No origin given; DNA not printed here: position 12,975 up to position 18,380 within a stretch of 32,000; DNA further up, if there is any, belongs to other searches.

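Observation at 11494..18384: Candidate undescribed conflict locus: HEPN-motif protein plus giant DUF4011/UPF1-like helicase-endonuclease plus coupled mini-ORF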

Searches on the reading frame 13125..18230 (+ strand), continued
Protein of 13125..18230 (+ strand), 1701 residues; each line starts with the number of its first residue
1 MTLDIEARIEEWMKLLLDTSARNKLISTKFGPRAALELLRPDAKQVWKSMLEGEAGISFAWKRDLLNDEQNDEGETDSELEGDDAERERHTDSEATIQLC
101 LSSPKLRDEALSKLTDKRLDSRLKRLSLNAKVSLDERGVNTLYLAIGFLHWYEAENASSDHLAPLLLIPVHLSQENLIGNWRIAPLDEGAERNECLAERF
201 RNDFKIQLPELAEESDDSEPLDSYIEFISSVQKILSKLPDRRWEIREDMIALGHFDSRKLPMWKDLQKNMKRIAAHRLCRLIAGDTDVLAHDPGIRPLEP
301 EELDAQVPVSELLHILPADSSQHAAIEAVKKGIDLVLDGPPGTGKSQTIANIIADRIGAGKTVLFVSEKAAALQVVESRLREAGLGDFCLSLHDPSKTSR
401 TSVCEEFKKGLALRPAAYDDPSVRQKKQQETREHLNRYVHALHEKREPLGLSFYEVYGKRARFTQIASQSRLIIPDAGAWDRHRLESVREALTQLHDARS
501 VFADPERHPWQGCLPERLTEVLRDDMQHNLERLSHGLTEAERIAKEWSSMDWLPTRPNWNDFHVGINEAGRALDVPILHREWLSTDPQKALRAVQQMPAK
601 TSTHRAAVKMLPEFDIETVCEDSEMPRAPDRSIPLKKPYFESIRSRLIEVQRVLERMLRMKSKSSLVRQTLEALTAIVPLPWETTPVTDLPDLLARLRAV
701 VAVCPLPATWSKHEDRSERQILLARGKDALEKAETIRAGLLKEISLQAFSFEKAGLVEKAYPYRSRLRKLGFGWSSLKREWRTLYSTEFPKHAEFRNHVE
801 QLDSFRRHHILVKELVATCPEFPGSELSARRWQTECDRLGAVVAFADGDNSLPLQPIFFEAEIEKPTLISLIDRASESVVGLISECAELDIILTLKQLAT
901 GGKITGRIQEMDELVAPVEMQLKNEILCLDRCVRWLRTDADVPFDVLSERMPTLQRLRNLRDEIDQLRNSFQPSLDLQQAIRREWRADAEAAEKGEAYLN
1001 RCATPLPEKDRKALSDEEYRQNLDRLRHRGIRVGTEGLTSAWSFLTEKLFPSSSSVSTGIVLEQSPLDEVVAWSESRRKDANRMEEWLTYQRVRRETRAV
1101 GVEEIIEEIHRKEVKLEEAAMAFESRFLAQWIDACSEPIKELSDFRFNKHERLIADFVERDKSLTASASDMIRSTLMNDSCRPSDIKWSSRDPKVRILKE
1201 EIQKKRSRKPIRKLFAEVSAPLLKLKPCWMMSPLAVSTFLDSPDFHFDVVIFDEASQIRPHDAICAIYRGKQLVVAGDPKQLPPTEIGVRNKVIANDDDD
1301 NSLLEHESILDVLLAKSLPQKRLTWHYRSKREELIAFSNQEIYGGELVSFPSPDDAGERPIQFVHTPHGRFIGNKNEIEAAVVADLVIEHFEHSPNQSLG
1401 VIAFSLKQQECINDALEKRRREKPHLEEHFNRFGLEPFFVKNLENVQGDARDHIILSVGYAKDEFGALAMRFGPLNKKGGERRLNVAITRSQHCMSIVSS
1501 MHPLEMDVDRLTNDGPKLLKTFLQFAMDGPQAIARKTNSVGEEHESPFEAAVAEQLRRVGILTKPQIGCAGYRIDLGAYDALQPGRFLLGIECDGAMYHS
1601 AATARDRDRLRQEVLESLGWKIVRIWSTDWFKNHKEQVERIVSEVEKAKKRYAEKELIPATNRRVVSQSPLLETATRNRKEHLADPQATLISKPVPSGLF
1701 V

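Call 28: find_homologous_proteins(query=window:13125-18227:+, max_evalue=1e-10)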
Query window:13125-18227:+ (1701 aa): 6304 proteins with E <= 1e-10 among 8000 candidates; the best 120 are listed.
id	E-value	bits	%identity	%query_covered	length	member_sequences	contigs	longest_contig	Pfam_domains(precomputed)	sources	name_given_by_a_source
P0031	0.0e+0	3859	100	100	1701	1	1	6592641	PF13195.12,PF13087.13,PF13086.13,PF13604.13,PF18741.8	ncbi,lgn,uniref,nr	ncbi:DUF4011 domain-containing protein [Telmatocola sphagniphila]|uniref:DUF4011 domain-containing p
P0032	0.0e+0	1177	47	43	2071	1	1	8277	PF13195.12,PF13087.13,PF13086.13,PF13604.13,PF13245.13,PF18741.8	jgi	jgi:very-short-patch-repair endonuclease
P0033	0.0e+0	1163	39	97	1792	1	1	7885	PF13195.12,PF13087.13,PF13086.13,PF13604.13,PF13245.13,PF18741.8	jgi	jgi:very-short-patch-repair endonuclease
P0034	0.0e+0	1156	47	40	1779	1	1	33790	PF13195.12,PF13087.13,PF13086.13,PF13604.13,PF13245.13,PF18741.8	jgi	jgi:very-short-patch-repair endonuclease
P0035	0.0e+0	1155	39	97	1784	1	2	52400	PF13195.12,PF13087.13,PF13086.13,PF13604.13,PF13245.13,PF18741.8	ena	-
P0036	0.0e+0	1152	39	97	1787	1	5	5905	PF13195.12,PF13087.13,PF13086.13,PF13604.13,PF13245.13,PF18741.8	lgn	-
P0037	0.0e+0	1150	39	97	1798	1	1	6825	PF13195.12,PF13087.13,PF13086.13,PF13604.13,PF13245.13,PF18741.8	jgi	jgi:very-short-patch-repair endonuclease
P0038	0.0e+0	1150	39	97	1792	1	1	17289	PF13195.12,PF13087.13,PF13086.13,PF13604.13,PF13245.13,PF18741.8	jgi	jgi:very-short-patch-repair endonuclease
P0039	0.0e+0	1145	47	40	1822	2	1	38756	PF13195.12,PF13087.13,PF13086.13,PF13604.13,PF13245.13,PF18741.8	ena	-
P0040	0.0e+0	1142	46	44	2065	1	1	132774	PF13195.12,PF13087.13,PF13086.13,PF13604.13,PF13245.13,PF18741.8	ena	-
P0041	0.0e+0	1136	39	97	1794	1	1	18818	PF13195.12,PF13087.13,PF13086.13,PF13604.13,PF13245.13,PF18741.8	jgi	jgi:very-short-patch-repair endonuclease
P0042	0.0e+0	1135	38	97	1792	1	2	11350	PF13195.12,PF13087.13,PF13086.13,PF01443.25,PF13604.13,PF13245.13,PF18741.8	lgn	-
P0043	0.0e+0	1133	38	98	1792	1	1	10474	PF13195.12,PF13087.13,PF13086.13,PF13604.13,PF13245.13,PF18741.8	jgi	jgi:very-short-patch-repair endonuclease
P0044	0.0e+0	1132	38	98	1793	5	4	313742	PF13195.12,PF13087.13,PF13086.13,PF13604.13,PF13245.13,PF18741.8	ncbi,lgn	-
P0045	0.0e+0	1131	39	96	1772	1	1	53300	PF13195.12,PF13087.13,PF13086.13,PF13604.13,PF13245.13,PF18741.8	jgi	jgi:very-short-patch-repair endonuclease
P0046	0.0e+0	1131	47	42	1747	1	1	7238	PF13195.12,PF13087.13,PF13086.13,PF13604.13,PF13245.13,PF18741.8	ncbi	-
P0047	0.0e+0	1127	39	98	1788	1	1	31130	PF13195.12,PF13087.13,PF13086.13,PF13604.13,PF13245.13,PF18741.8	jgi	jgi:very-short-patch-repair endonuclease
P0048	0.0e+0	1126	39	97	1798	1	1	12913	PF13195.12,PF13087.13,PF13086.13,PF13604.13,PF13245.13,PF18741.8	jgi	jgi:very-short-patch-repair endonuclease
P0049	0.0e+0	1126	39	97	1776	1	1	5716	PF13195.12,PF13087.13,PF13086.13,PF13604.13,PF13245.13,PF18741.8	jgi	jgi:very-short-patch-repair endonuclease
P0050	0.0e+0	1126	38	99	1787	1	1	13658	PF13195.12,PF13087.13,PF13086.13,PF13604.13,PF13245.13,PF18741.8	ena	-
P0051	0.0e+0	1122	39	97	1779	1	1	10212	PF13195.12,PF13087.13,PF13086.13,PF13245.13,PF18741.8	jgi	jgi:very-short-patch-repair endonuclease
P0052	0.0e+0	1119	39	99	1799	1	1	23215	PF13195.12,PF13087.13,PF13086.13,PF13604.13,PF13245.13,PF18741.8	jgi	jgi:very-short-patch-repair endonuclease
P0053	0.0e+0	1119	39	97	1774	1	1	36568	PF13195.12,PF13087.13,PF13086.13,PF13604.13,PF13245.13,PF18741.8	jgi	jgi:very-short-patch-repair endonuclease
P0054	0.0e+0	1118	38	98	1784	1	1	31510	PF13195.12,PF13087.13,PF13086.13,PF13604.13,PF13245.13,PF18741.8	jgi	jgi:very-short-patch-repair endonuclease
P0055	0.0e+0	1116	39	99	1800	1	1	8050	PF13195.12,PF13087.13,PF13086.13,PF13604.13,PF13245.13,PF18741.8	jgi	jgi:very-short-patch-repair endonuclease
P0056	0.0e+0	1115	38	98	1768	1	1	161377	PF13195.12,PF04480.19,PF13087.13,PF13086.13,PF13604.13,PF13245.13,PF18741.8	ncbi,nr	ncbi:MAG: DUF4011 domain-containing protein [Planctomycetes bacterium]|nr:DUF4011 domain-containing 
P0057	0.0e+0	1114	39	97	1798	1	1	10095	PF13195.12,PF13087.13,PF13086.13,PF13604.13,PF13245.13,PF18741.8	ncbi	-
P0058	0.0e+0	1114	38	97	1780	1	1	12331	PF13195.12,PF13087.13,PF13086.13,PF13604.13,PF13245.13,PF18741.8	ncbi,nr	ncbi:MAG TPA: DUF4011 domain-containing protein [Fimbriiglobus sp.]|nr:DUF4011 domain-containing pro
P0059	0.0e+0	1114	38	97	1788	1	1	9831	PF13195.12,PF13087.13,PF13086.13,PF13604.13,PF13245.13,PF18741.8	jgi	jgi:very-short-patch-repair endonuclease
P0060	0.0e+0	1113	46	43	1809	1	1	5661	PF13195.12,PF13087.13,PF13086.13,PF13245.13,PF18741.8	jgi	jgi:very-short-patch-repair endonuclease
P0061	0.0e+0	1112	45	43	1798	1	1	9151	PF13195.12,PF13087.13,PF13086.13,PF13604.13,PF13245.13,PF18741.8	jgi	jgi:very-short-patch-repair endonuclease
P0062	0.0e+0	1111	39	98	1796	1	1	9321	PF13195.12,PF13087.13,PF13086.13,PF13604.13,PF13245.13,PF18741.8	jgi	jgi:very-short-patch-repair endonuclease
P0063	0.0e+0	1110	38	98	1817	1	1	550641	PF13195.12,PF13087.13,PF13086.13,PF13604.13,PF13245.13,PF18741.8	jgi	jgi:very-short-patch-repair endonuclease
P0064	0.0e+0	1109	38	97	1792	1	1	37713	PF13195.12,PF13087.13,PF13086.13,PF13604.13,PF13245.13,PF18741.8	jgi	jgi:very-short-patch-repair endonuclease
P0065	0.0e+0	1107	38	96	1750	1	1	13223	PF13195.12,PF04480.19,PF13087.13,PF13086.13,PF13245.13,PF18741.8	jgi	jgi:very-short-patch-repair endonuclease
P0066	0.0e+0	1106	39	97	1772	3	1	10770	PF13195.12,PF13087.13,PF13086.13,PF13604.13,PF13245.13,PF18741.8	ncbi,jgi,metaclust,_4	metaclust:\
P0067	0.0e+0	1102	38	98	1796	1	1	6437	PF13195.12,PF13087.13,PF13086.13,PF13604.13,PF13245.13,PF18741.8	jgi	jgi:very-short-patch-repair endonuclease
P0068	0.0e+0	1102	37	97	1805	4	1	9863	PF13195.12,PF13087.13,PF13086.13,PF13604.13,PF13245.13,PF18741.8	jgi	-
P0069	0.0e+0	1100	37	97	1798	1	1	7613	PF13195.12,PF13087.13,PF13086.13,PF01443.25,PF13604.13,PF13245.13,PF18741.8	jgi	jgi:very-short-patch-repair endonuclease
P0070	0.0e+0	1100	39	97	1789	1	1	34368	PF13195.12,PF13087.13,PF13086.13,PF13604.13,PF13245.13,PF18741.8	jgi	jgi:very-short-patch-repair endonuclease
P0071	0.0e+0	1099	38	99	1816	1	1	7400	PF13195.12,PF13087.13,PF13086.13,PF13604.13,PF13245.13,PF18741.8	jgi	jgi:very-short-patch-repair endonuclease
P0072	0.0e+0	1097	38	98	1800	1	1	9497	PF13195.12,PF04480.19,PF13087.13,PF13086.13,PF13604.13,PF13245.13,PF18741.8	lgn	-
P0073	0.0e+0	1095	38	97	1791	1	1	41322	PF13195.12,PF13087.13,PF13086.13,PF13604.13,PF13245.13,PF18741.8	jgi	jgi:very-short-patch-repair endonuclease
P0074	0.0e+0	1095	39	97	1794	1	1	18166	PF13195.12,PF13087.13,PF13086.13,PF13604.13,PF13245.13,PF18741.8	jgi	jgi:very-short-patch-repair endonuclease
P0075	0.0e+0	1095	38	97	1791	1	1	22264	PF13195.12,PF13087.13,PF13086.13,PF13604.13,PF13245.13,PF18741.8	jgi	jgi:very-short-patch-repair endonuclease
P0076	0.0e+0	1094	38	97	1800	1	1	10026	PF13195.12,PF13087.13,PF13086.13,PF13604.13,PF13245.13,PF18741.8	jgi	jgi:very-short-patch-repair endonuclease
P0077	0.0e+0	1093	38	97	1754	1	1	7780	PF13195.12,PF04480.19,PF13087.13,PF13086.13,PF13604.13,PF13245.13,PF18741.8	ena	-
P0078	0.0e+0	1091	38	97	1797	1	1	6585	PF13195.12,PF13087.13,PF13086.13,PF13604.13,PF13245.13,PF18741.8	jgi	jgi:very-short-patch-repair endonuclease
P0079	0.0e+0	1089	38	98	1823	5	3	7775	PF13195.12,PF13087.13,PF13086.13,PF13604.13,PF13245.13,PF18741.8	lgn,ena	-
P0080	0.0e+0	1089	38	97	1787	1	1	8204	PF13195.12,PF13087.13,PF13086.13,PF13604.13,PF13245.13,PF18741.8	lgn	-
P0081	0.0e+0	1086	38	97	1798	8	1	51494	PF13195.12,PF04480.19,PF13087.13,PF13086.13,PF01443.25,PF13245.13,PF18741.8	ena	-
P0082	0.0e+0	1086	38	97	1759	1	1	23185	PF13195.12,PF04480.19,PF13087.13,PF13086.13,PF13604.13,PF13245.13,PF18741.8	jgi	jgi:very-short-patch-repair endonuclease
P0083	0.0e+0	1084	37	98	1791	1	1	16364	PF13195.12,PF13087.13,PF13086.13,PF13604.13,PF13245.13,PF18741.8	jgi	jgi:very-short-patch-repair endonuclease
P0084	0.0e+0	1083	37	97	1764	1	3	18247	PF13195.12,PF13087.13,PF13086.13,PF13604.13,PF13245.13,PF18741.8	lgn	-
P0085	0.0e+0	1080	37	97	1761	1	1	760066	PF13195.12,PF04480.19,PF13087.13,PF13086.13,PF13245.13,PF18741.8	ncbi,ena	-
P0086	0.0e+0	1079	48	38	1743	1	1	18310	PF13195.12,PF04480.19,PF13087.13,PF13086.13,PF13604.13,PF13245.13,PF18741.8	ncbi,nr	ncbi:MAG: DUF4011 domain-containing protein [Planctomycetes bacterium]|nr:DUF4011 domain-containing 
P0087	0.0e+0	1073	37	97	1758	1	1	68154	PF13195.12,PF04480.19,PF13087.13,PF13086.13,PF13604.13,PF13245.13,PF18741.8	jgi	jgi:very-short-patch-repair endonuclease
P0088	0.0e+0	1072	38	97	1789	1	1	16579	PF13195.12,PF04480.19,PF13087.13,PF13086.13,PF18741.8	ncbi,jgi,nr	ncbi:MAG TPA: DUF4011 domain-containing protein [Gemmata sp.]|jgi:very-short-patch-repair endonuclea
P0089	0.0e+0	1072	37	99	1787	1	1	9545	PF13195.12,PF13087.13,PF13086.13,PF13604.13,PF13245.13,PF18741.8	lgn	-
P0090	0.0e+0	1069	37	97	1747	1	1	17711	PF13195.12,PF04480.19,PF13087.13,PF13086.13,PF13604.13,PF13245.13,PF18741.8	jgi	jgi:very-short-patch-repair endonuclease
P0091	0.0e+0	1069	38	97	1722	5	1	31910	PF13195.12,PF04480.19,PF13087.13,PF13086.13,PF01443.25,PF13604.13,PF13245.13,PF18741.8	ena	-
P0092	0.0e+0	1068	38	97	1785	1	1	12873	PF13195.12,PF13087.13,PF13086.13,PF13604.13,PF13245.13,PF18741.8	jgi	jgi:very-short-patch-repair endonuclease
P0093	0.0e+0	1068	38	97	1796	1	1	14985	PF13195.12,PF13087.13,PF13086.13,PF13604.13,PF13245.13,PF18741.8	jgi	jgi:very-short-patch-repair endonuclease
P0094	0.0e+0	1066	38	97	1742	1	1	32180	PF13195.12,PF04480.19,PF13087.13,PF13086.13,PF13604.13,PF13245.13,PF18741.8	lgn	-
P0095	0.0e+0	1066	38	97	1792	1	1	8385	PF13195.12,PF13087.13,PF13086.13,PF13604.13,PF13245.13,PF18741.8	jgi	jgi:very-short-patch-repair endonuclease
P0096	0.0e+0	1065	45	44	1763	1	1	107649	PF13195.12,PF04480.19,PF13087.13,PF13086.13,PF13604.13,PF13245.13,PF18741.8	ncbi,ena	-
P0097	0.0e+0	1065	38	97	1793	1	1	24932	PF13195.12,PF13087.13,PF13086.13,PF13604.13,PF13245.13,PF18741.8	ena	-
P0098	0.0e+0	1062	37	97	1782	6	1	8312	PF13195.12,PF04480.19,PF13087.13,PF13086.13,PF13604.13,PF13245.13,PF18741.8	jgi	-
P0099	0.0e+0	1060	37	98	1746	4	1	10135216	PF13195.12,PF04480.19,PF13087.13,PF13086.13,PF13245.13,PF18741.8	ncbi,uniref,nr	ncbi:Uncharacterized protein OS=Paenibacillus sp. HGH0039 GN=HMPREF1207_01866 PE=4 SV=1: DUF4011: AA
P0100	0.0e+0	1059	38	97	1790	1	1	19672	PF13195.12,PF04480.19,PF13087.13,PF13086.13,PF13604.13,PF13245.13,PF18741.8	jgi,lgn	-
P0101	0.0e+0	1059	38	98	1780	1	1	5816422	PF13195.12,PF04480.19,PF13087.13,PF13086.13,PF13245.13,PF18741.8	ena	-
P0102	0.0e+0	1058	37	98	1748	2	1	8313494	PF13195.12,PF04480.19,PF13087.13,PF13086.13,PF13604.13,PF13245.13,PF18741.8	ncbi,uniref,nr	ncbi:DUF4011 domain-containing protein [Gemmata sp. G18]|uniref:DUF4011 domain-containing protein n=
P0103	0.0e+0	1058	38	98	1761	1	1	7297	PF13195.12,PF04480.19,PF13087.13,PF13086.13,PF13604.13,PF13245.13,PF18741.8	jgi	jgi:very-short-patch-repair endonuclease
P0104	0.0e+0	1057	37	97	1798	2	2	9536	PF13195.12,PF13087.13,PF13086.13,PF01443.25,PF13604.13,PF13245.13,PF18741.8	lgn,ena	-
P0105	0.0e+0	1056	37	100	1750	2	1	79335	PF13195.12,PF13087.13,PF13086.13,PF13604.13,PF13245.13,PF18741.8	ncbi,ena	-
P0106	0.0e+0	1056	50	36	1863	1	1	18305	PF13195.12,PF13087.13,PF13086.13,PF13604.13,PF13245.13,PF18741.8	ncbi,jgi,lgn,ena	jgi:very-short-patch-repair endonuclease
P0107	0.0e+0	1055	37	97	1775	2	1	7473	PF13195.12,PF13087.13,PF13086.13,PF13604.13,PF13245.13,PF18741.8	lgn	-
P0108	0.0e+0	1052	44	43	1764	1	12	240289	PF13195.12,PF04480.19,PF13087.13,PF13086.13,PF13245.13,PF18741.8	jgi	jgi:very-short-patch-repair endonuclease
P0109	0.0e+0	1052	45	41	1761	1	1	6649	PF13195.12,PF04480.19,PF13087.13,PF13086.13,PF13604.13,PF13245.13,PF18741.8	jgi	jgi:very-short-patch-repair endonuclease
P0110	0.0e+0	1051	37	97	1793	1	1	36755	PF13195.12,PF13087.13,PF13086.13,PF13604.13,PF13245.13,PF18741.8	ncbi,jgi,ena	jgi:very-short-patch-repair endonuclease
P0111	0.0e+0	1050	38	97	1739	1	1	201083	PF13195.12,PF04480.19,PF13087.13,PF13086.13,PF18741.8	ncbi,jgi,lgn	jgi:very-short-patch-repair endonuclease/DNA polymerase III delta prime subunit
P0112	0.0e+0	1049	37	97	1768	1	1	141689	PF13195.12,PF13087.13,PF13086.13,PF13604.13,PF13245.13,PF18741.8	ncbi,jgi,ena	jgi:very-short-patch-repair endonuclease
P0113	0.0e+0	1049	39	95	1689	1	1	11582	PF13195.12,PF13087.13,PF13086.13,PF13604.13,PF13245.13,PF18741.8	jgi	jgi:hypothetical protein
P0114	0.0e+0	1048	37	97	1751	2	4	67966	PF13195.12,PF13087.13,PF13086.13,PF13245.13,PF18741.8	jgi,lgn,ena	-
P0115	0.0e+0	1047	50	34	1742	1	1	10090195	PF13195.12,PF04480.19,PF13087.13,PF13086.13,PF13604.13,PF13245.13,PF18741.8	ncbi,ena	-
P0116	0.0e+0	1046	37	98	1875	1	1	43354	PF13195.12,PF04480.19,PF13087.13,PF13086.13,PF13604.13,PF13245.13,PF18741.8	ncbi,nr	ncbi:MAG: hypothetical protein C0467_25440 [Planctomycetaceae bacterium]|nr:hypothetical protein [Pl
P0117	0.0e+0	1046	37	94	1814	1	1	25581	PF13195.12,PF04480.19,PF13087.13,PF13086.13,PF13604.13,PF13245.13,PF18741.8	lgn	-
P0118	0.0e+0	1045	38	93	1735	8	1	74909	PF13195.12,PF04480.19,PF13087.13,PF13086.13,PF13604.13,PF13245.13,PF18741.8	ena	-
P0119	0.0e+0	1044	38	97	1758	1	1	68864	PF13195.12,PF13087.13,PF13086.13,PF13604.13,PF13245.13,PF18741.8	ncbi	-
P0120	0.0e+0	1042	45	42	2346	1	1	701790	PF13195.12,PF13087.13,PF13086.13,PF13604.13,PF13245.13,PF18741.8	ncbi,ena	-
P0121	0.0e+0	1040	37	98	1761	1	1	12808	PF13195.12,PF04480.19,PF13087.13,PF13086.13,PF13604.13,PF13245.13,PF18741.8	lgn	-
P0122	0.0e+0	1039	37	97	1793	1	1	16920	PF13195.12,PF04480.19,PF13087.13,PF13086.13,PF01443.25,PF13604.13,PF13245.13,PF18741.8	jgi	jgi:very-short-patch-repair endonuclease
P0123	0.0e+0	1039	37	97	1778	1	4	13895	PF13195.12,PF13087.13,PF13086.13,PF13604.13,PF13245.13,PF18741.8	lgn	-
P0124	0.0e+0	1037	37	97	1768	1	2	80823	PF13195.12,PF04480.19,PF13087.13,PF13086.13,PF13604.13,PF13245.13,PF18741.8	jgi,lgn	-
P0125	0.0e+0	1036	51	36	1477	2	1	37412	PF13195.12,PF13087.13,PF13086.13,PF13604.13,PF13245.13,PF18741.8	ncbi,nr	ncbi:MAG TPA: DUF4011 domain-containing protein [Gemmataceae bacterium]|nr:DUF4011 domain-containing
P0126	0.0e+0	1036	37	98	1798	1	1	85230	PF13195.12,PF13087.13,PF13086.13,PF13604.13,PF18741.8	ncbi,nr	ncbi:MAG: hypothetical protein C0501_08095 [Isosphaera sp.]|nr:hypothetical protein [Isosphaera sp.]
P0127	0.0e+0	1036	45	44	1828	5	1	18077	PF13195.12,PF13087.13,PF13086.13,PF13604.13,PF13245.13,PF18741.8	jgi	-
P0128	0.0e+0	1036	36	99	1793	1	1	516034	PF13195.12,PF13087.13,PF13086.13,PF01443.25,PF13604.13,PF13245.13,PF18741.8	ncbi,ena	-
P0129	0.0e+0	1034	37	97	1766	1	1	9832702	PF13195.12,PF04480.19,PF13087.13,PF13086.13,PF13604.13,PF13245.13,PF18741.8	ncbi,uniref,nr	ncbi:DUF4011 domain-containing protein [Frigoriglobus tundricola]|uniref:Uncharacterized protein n=1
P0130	0.0e+0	1033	46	40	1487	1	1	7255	PF13195.12,PF04480.19,PF13087.13,PF13086.13,PF13604.13,PF13245.13,PF18741.8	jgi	jgi:very-short-patch-repair endonuclease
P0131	0.0e+0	1033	48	36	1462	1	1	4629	PF13195.12,PF13087.13,PF13086.13,PF13604.13,PF13245.13,PF18741.8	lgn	-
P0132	0.0e+0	1029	37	97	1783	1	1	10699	PF13195.12,PF13087.13,PF13086.13,PF13604.13,PF13245.13,PF18741.8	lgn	-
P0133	0.0e+0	1027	37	97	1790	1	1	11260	PF13195.12,PF13087.13,PF13086.13,PF13604.13,PF13245.13,PF18741.8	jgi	jgi:very-short-patch-repair endonuclease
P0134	0.0e+0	1025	43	43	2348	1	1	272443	PF13195.12,PF13087.13,PF13086.13,PF01443.25,PF13604.13,PF13245.13,PF18741.8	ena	-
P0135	0.0e+0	1025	49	36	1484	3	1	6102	PF13195.12,PF13087.13,PF13086.13,PF13604.13,PF13245.13,PF18741.8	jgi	jgi:very-short-patch-repair endonuclease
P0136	0.0e+0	1024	47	37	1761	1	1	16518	PF13195.12,PF04480.19,PF13087.13,PF13086.13,PF13604.13,PF13245.13,PF18741.8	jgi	jgi:very-short-patch-repair endonuclease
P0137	0.0e+0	1023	37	97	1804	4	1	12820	PF13195.12,PF13087.13,PF13086.13,PF13604.13,PF13245.13,PF18741.8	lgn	-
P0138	0.0e+0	1023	47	37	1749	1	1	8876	PF13195.12,PF13087.13,PF13086.13,PF13245.13,PF18741.8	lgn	-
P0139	0.0e+0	1023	47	37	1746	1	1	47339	PF13195.12,PF13087.13,PF13086.13,PF13604.13,PF18741.8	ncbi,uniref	ncbi:DUF4011 domain-containing protein [Gemmata sp.]|uniref:DUF4011 domain-containing protein n=1 Ta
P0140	0.0e+0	1022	48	36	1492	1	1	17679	PF13195.12,PF13087.13,PF13086.13,PF13604.13,PF13245.13,PF18741.8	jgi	jgi:very-short-patch-repair endonuclease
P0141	0.0e+0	1019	48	38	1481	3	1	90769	PF13195.12,PF13087.13,PF13086.13,PF13604.13,PF13245.13,PF18741.8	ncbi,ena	-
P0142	0.0e+0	1017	47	38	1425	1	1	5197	PF13195.12,PF13087.13,PF13086.13,PF13245.13,PF18741.8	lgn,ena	-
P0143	0.0e+0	1016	42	45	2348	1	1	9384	PF13195.12,PF04480.19,PF13087.13,PF13086.13,PF13604.13,PF13245.13,PF18741.8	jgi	jgi:very-short-patch-repair endonuclease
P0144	0.0e+0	1016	36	97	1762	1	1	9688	PF13195.12,PF04480.19,PF13087.13,PF13086.13,PF13245.13,PF18741.8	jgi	-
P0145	0.0e+0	1015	45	44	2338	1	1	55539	PF13195.12,PF13087.13,PF13086.13,PF13604.13,PF13245.13,PF18741.8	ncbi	-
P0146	0.0e+0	1014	47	36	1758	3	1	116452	PF13195.12,PF13087.13,PF13086.13,PF13604.13,PF13245.13,PF18741.8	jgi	jgi:very-short-patch-repair endonuclease/DNA polymerase III delta prime subunit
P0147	0.0e+0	1014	37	97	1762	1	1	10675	PF13195.12,PF13087.13,PF13086.13,PF13604.13,PF13245.13,PF18741.8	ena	-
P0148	2.3e-298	1011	37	97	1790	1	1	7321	PF13195.12,PF13087.13,PF13086.13,PF13604.13,PF13245.13,PF18741.8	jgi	jgi:very-short-patch-repair endonuclease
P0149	3.4e-298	1011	36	97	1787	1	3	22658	PF13195.12,PF13087.13,PF13086.13,PF13245.13,PF18741.8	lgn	-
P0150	4.1e-298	1010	37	98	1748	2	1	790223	PF13195.12,PF13087.13,PF13086.13,PF01443.25,PF13604.13,PF13245.13,PF18741.8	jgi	jgi:very-short-patch-repair endonuclease/DNA polymerase III delta prime subunit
